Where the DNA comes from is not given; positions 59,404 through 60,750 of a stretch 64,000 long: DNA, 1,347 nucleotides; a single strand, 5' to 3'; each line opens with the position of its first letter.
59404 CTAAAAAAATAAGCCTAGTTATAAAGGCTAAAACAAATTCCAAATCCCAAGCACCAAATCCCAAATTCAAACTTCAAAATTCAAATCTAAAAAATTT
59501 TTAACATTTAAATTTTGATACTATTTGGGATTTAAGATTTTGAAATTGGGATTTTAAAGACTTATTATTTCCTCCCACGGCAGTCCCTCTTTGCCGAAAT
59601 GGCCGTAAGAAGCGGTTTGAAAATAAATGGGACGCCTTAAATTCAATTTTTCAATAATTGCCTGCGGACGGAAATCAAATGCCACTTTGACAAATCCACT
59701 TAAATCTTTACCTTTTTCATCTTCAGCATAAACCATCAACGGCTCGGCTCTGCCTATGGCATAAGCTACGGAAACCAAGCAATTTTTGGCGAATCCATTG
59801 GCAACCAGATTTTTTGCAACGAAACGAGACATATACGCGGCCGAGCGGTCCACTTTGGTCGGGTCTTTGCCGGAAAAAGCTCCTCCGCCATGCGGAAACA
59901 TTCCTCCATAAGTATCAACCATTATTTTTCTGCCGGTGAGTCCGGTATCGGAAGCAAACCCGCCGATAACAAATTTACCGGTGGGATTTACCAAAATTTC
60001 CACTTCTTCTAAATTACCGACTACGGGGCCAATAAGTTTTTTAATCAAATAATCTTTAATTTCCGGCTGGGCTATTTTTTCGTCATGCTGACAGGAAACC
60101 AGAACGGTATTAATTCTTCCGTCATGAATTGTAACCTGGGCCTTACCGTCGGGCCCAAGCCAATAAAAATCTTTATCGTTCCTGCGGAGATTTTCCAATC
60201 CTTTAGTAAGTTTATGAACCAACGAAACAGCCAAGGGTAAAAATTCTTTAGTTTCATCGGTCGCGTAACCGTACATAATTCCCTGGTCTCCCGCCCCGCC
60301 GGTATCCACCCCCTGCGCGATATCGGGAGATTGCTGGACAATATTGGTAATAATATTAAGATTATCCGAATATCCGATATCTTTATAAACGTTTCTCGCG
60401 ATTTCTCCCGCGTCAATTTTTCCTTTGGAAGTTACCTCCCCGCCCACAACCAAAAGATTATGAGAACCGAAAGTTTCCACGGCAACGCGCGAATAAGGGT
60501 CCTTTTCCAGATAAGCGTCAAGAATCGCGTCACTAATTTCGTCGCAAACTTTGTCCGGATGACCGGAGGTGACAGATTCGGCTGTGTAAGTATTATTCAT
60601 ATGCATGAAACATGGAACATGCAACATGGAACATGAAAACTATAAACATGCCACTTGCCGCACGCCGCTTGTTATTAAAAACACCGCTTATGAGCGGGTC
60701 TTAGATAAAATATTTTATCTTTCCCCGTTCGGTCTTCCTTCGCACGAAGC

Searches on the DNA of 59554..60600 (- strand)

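Call 10: search_rna_families(sources=[L001, L002, L003, L004, L005, L006, L007, L008, L009, L010, L011, L012, L013, L014, L015, L016, L017, L018, L019, L020], threshold=gathering)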
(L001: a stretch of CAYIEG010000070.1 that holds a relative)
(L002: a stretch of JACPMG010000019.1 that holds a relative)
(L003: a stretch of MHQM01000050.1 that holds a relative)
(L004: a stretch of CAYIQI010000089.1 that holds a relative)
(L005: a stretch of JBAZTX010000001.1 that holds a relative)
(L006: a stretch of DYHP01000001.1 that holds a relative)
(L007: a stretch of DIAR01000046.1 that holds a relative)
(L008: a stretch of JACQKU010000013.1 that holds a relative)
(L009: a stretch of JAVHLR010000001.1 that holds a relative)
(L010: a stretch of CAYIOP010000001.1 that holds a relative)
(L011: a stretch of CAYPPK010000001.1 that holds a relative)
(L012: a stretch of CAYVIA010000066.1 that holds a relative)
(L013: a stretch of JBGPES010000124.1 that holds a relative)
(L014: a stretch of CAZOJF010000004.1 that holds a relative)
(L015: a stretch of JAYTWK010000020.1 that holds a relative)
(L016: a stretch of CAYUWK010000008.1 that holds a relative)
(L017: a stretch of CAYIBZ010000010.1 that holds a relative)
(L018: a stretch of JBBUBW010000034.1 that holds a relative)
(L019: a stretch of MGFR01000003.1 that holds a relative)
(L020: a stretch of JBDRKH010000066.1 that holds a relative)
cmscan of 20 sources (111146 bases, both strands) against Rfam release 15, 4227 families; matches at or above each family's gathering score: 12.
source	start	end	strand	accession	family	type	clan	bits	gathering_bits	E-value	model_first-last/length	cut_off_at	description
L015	3922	4277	+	RF00010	RNaseP_bact_a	Gene; ribozyme;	CL00002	131.9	100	6e-40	1-367/367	no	Bacterial RNase P class A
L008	285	356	+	RF00005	tRNA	Gene; tRNA;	CL00001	73.3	29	6.6e-14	1-71/71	no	tRNA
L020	2823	2942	+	RF00162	SAM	Cis-reg; riboswitch;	CL00012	67.4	44.4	2.7e-13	1-108/108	no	SAM riboswitch aptamer (S box leader)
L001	1230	1344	+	RF00162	SAM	Cis-reg; riboswitch;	CL00012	67.1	44.4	3.1e-13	1-108/108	no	SAM riboswitch aptamer (S box leader)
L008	204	275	+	RF00005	tRNA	Gene; tRNA;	CL00001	65.2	29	1.1e-11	1-71/71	no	tRNA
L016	2784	2895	+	RF00162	SAM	Cis-reg; riboswitch;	CL00012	65.1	44.4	1.2e-12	1-108/108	no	SAM riboswitch aptamer (S box leader)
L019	2887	2990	+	RF00162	SAM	Cis-reg; riboswitch;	CL00012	62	44.4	9.9e-12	1-108/108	no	SAM riboswitch aptamer (S box leader)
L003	2791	2902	+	RF00162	SAM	Cis-reg; riboswitch;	CL00012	61.1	44.4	1.8e-11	1-108/108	no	SAM riboswitch aptamer (S box leader)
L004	1473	1594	+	RF00162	SAM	Cis-reg; riboswitch;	CL00012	59.6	44.4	4.8e-11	1-108/108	no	SAM riboswitch aptamer (S box leader)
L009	339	410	-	RF00005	tRNA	Gene; tRNA;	CL00001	58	29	1.1e-09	1-71/71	no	tRNA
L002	2621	2752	+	RF00162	SAM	Cis-reg; riboswitch;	CL00012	57.2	44.4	2.4e-10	1-108/108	no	SAM riboswitch aptamer (S box leader)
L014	1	97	+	RF00162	SAM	Cis-reg; riboswitch;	CL00012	49.3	44.4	4.6e-08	15-108/108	5'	SAM riboswitch aptamer (S box leader)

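Call 11: search_rna_families(sources=[L021, L022, L023, L024, L025, L026, L027, L028, L029, L030, L031, L032, L033, L034, L035, L036, L037, L038, L039, L040], threshold=gathering)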
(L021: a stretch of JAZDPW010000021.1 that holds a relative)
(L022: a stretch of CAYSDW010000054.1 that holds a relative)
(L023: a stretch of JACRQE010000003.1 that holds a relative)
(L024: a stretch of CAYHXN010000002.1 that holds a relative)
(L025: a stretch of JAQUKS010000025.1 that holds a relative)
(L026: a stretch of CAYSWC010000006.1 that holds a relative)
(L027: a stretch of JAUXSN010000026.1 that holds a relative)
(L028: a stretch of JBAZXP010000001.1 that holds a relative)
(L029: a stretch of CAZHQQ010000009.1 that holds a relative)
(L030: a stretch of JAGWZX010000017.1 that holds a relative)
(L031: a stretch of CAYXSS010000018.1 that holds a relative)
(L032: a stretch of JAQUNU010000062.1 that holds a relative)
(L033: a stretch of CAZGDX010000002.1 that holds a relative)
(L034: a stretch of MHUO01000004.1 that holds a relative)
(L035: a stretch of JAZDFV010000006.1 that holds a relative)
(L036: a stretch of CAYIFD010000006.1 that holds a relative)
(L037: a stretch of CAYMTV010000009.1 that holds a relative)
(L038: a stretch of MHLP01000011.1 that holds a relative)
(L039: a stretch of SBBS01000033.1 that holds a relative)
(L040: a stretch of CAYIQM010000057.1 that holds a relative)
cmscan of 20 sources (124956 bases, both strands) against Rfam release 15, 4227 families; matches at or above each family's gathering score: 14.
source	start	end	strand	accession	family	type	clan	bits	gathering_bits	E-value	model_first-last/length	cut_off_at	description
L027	2144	2216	-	RF00005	tRNA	Gene; tRNA;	CL00001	72.5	29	1.2e-13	1-71/71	no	tRNA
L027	2041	2114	-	RF00005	tRNA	Gene; tRNA;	CL00001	72.5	29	1.3e-13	1-71/71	no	tRNA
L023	6282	6353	+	RF00005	tRNA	Gene; tRNA;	CL00001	72.2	29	1.5e-13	1-71/71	no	tRNA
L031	4686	4756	+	RF00005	tRNA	Gene; tRNA;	CL00001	67.7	29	2.6e-12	1-71/71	no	tRNA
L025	2810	2924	+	RF00162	SAM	Cis-reg; riboswitch;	CL00012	67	44.4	3.8e-13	1-108/108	no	SAM riboswitch aptamer (S box leader)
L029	2760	2897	+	RF00162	SAM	Cis-reg; riboswitch;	CL00012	63.8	44.4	3.3e-12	1-108/108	no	SAM riboswitch aptamer (S box leader)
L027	1914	1986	-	RF00005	tRNA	Gene; tRNA;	CL00001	63.5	29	3.6e-11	1-71/71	no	tRNA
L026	2751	2887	+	RF00162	SAM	Cis-reg; riboswitch;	CL00012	62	44.4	1.1e-11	1-108/108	no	SAM riboswitch aptamer (S box leader)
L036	2841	2960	+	RF00162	SAM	Cis-reg; riboswitch;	CL00012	52.7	44.4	5.4e-09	1-108/108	no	SAM riboswitch aptamer (S box leader)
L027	2809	2921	+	RF00162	SAM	Cis-reg; riboswitch;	CL00012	49.7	44.4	4e-08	1-108/108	no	SAM riboswitch aptamer (S box leader)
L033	5583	5828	+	RF00557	L10_leader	Cis-reg; leader;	-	47.2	44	0.00037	1-138/138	no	Ribosomal protein L10 leader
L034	2788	2905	+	RF00162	SAM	Cis-reg; riboswitch;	CL00012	46.1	44.4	4.5e-07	1-108/108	no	SAM riboswitch aptamer (S box leader)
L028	2855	2975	+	RF00162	SAM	Cis-reg; riboswitch;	CL00012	44.9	44.4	1e-06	1-108/108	no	SAM riboswitch aptamer (S box leader)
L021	2833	2941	+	RF00162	SAM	Cis-reg; riboswitch;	CL00012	44.6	44.4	1.3e-06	1-108/108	no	SAM riboswitch aptamer (S box leader)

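Call 12: search_rna_families(sources=[L041, L042, L043, L044, L045, L046, L047, L048, L049, L050, L051, L052, L053, L054, L055, L056, L057, L058, L059, L060], threshold=gathering)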
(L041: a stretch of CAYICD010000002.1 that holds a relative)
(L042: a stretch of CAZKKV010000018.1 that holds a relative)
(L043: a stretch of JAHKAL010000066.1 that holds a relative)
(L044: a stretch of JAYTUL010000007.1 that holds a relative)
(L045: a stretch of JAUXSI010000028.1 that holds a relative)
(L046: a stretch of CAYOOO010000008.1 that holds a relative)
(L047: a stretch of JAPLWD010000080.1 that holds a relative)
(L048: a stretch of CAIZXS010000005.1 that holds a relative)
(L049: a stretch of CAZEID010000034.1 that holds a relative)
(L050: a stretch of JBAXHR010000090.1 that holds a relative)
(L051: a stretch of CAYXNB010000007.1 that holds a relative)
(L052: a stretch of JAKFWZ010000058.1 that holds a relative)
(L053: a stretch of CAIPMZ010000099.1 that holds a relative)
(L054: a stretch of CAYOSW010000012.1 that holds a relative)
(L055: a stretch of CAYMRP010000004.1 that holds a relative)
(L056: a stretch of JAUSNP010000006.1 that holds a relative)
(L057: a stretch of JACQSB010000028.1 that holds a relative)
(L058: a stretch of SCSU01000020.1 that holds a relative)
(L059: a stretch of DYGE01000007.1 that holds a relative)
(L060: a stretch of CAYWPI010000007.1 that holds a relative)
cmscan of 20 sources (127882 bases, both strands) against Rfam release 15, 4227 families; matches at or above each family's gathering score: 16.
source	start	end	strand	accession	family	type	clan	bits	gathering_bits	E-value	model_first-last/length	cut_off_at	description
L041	2891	2962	+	RF00005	tRNA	Gene; tRNA;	CL00001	74.8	29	2.9e-14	1-71/71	no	tRNA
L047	1891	2014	+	RF00162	SAM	Cis-reg; riboswitch;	CL00012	68.4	44.4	1.5e-13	1-108/108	no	SAM riboswitch aptamer (S box leader)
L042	2510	2622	+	RF00162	SAM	Cis-reg; riboswitch;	CL00012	63.7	44.4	3.5e-12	1-108/108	no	SAM riboswitch aptamer (S box leader)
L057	2759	2873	+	RF00162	SAM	Cis-reg; riboswitch;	CL00012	62.9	44.4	6.2e-12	1-108/108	no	SAM riboswitch aptamer (S box leader)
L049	2837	2945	+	RF00162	SAM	Cis-reg; riboswitch;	CL00012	62.8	44.4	6.6e-12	1-108/108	no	SAM riboswitch aptamer (S box leader)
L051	2824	2933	+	RF00162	SAM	Cis-reg; riboswitch;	CL00012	62.7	44.4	6.9e-12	1-108/108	no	SAM riboswitch aptamer (S box leader)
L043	2438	2545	+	RF00162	SAM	Cis-reg; riboswitch;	CL00012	55.9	44.4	6.5e-10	1-108/108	no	SAM riboswitch aptamer (S box leader)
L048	73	159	+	RF00005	tRNA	Gene; tRNA;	CL00001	55.2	29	7.6e-09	1-71/71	no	tRNA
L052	996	1067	-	RF00005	tRNA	Gene; tRNA;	CL00001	55.2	29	7.2e-09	1-71/71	no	tRNA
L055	395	466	+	RF00005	tRNA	Gene; tRNA;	CL00001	55.2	29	7.2e-09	1-71/71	no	tRNA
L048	2659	2770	+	RF00162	SAM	Cis-reg; riboswitch;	CL00012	54.5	44.4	1.7e-09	1-108/108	no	SAM riboswitch aptamer (S box leader)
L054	78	149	-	RF00005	tRNA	Gene; tRNA;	CL00001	54.2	29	1.4e-08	1-71/71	no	tRNA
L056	2799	2924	+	RF00162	SAM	Cis-reg; riboswitch;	CL00012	50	44.4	3.3e-08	1-108/108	no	SAM riboswitch aptamer (S box leader)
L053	191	315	+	RF00162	SAM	Cis-reg; riboswitch;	CL00012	49.6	44.4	4.4e-08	1-108/108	no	SAM riboswitch aptamer (S box leader)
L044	864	1096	+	RF00162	SAM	Cis-reg; riboswitch;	CL00012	45.9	44.4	5.2e-07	1-108/108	no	SAM riboswitch aptamer (S box leader)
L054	2852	2984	+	RF00162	SAM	Cis-reg; riboswitch;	CL00012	44.8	44.4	1.1e-06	1-108/108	no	SAM riboswitch aptamer (S box leader)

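Call 13: search_rna_families(sources=[L061, L062, L063, L064, L065, L066, L067, L068, L069, L070, L071, L072, L073, L074, L075, L076, L077, L078, L079, L080], threshold=gathering)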
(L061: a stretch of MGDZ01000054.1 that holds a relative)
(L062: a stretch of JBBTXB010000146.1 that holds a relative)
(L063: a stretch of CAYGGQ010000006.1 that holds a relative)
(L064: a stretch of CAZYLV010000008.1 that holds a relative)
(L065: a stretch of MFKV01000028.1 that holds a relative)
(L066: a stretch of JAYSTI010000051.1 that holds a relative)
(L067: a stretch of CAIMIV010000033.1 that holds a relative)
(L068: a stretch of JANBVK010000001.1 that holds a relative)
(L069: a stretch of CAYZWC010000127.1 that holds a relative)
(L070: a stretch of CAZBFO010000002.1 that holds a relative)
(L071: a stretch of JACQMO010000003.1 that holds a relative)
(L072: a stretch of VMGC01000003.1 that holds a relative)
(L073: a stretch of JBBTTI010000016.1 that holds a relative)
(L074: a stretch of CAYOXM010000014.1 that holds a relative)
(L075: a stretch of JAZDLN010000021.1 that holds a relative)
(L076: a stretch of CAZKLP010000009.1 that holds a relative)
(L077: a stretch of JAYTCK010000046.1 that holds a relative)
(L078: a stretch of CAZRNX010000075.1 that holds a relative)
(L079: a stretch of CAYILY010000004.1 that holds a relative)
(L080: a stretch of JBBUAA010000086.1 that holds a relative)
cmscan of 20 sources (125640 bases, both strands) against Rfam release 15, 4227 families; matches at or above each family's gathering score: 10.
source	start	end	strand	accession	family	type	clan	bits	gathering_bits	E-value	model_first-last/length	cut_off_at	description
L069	105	206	+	RF00162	SAM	Cis-reg; riboswitch;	CL00012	74.2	44.4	3e-15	1-108/108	no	SAM riboswitch aptamer (S box leader)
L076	63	134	-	RF00005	tRNA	Gene; tRNA;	CL00001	72.9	29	1e-13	1-71/71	no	tRNA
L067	1936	1999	+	RF02961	DUF3800-II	Gene; sRNA;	-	72.8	43.2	6e-13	1-69/69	no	DUF3800-II RNA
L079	2802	2919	+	RF00162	SAM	Cis-reg; riboswitch;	CL00012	64.4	44.4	2.2e-12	1-108/108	no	SAM riboswitch aptamer (S box leader)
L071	2858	2961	+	RF00162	SAM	Cis-reg; riboswitch;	CL00012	57.3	44.4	2.6e-10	1-108/108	no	SAM riboswitch aptamer (S box leader)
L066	2779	2883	+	RF00162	SAM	Cis-reg; riboswitch;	CL00012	55.9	44.4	6.5e-10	1-108/108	no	SAM riboswitch aptamer (S box leader)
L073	2811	2930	+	RF00162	SAM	Cis-reg; riboswitch;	CL00012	55.4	44.4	8.9e-10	1-108/108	no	SAM riboswitch aptamer (S box leader)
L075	2578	2684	+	RF00162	SAM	Cis-reg; riboswitch;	CL00012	52.6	44.4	6e-09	1-108/108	no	SAM riboswitch aptamer (S box leader)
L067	2776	2916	+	RF00162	SAM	Cis-reg; riboswitch;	CL00012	45.3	44.4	7.9e-07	1-108/108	no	SAM riboswitch aptamer (S box leader)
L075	1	63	+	RF00005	tRNA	Gene; tRNA;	CL00001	39.1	29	0.0002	9-71/71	5'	tRNA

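Call 18: search_rna_families(sources=[L081, L084, L085], threshold=gathering, show_alignments=3)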
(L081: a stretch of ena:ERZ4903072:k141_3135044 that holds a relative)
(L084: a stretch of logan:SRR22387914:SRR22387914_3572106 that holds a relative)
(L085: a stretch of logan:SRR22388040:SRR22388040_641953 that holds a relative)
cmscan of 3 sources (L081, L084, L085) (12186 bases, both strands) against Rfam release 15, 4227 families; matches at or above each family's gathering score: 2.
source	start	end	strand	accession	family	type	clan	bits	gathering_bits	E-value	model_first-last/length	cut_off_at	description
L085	732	849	+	RF00162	SAM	Cis-reg; riboswitch;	CL00012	58.1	44.4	1.4e-11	1-108/108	no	SAM riboswitch aptamer (S box leader)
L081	2819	2957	+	RF00162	SAM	Cis-reg; riboswitch;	CL00012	49.2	44.4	5.7e-09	1-108/108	no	SAM riboswitch aptamer (S box leader)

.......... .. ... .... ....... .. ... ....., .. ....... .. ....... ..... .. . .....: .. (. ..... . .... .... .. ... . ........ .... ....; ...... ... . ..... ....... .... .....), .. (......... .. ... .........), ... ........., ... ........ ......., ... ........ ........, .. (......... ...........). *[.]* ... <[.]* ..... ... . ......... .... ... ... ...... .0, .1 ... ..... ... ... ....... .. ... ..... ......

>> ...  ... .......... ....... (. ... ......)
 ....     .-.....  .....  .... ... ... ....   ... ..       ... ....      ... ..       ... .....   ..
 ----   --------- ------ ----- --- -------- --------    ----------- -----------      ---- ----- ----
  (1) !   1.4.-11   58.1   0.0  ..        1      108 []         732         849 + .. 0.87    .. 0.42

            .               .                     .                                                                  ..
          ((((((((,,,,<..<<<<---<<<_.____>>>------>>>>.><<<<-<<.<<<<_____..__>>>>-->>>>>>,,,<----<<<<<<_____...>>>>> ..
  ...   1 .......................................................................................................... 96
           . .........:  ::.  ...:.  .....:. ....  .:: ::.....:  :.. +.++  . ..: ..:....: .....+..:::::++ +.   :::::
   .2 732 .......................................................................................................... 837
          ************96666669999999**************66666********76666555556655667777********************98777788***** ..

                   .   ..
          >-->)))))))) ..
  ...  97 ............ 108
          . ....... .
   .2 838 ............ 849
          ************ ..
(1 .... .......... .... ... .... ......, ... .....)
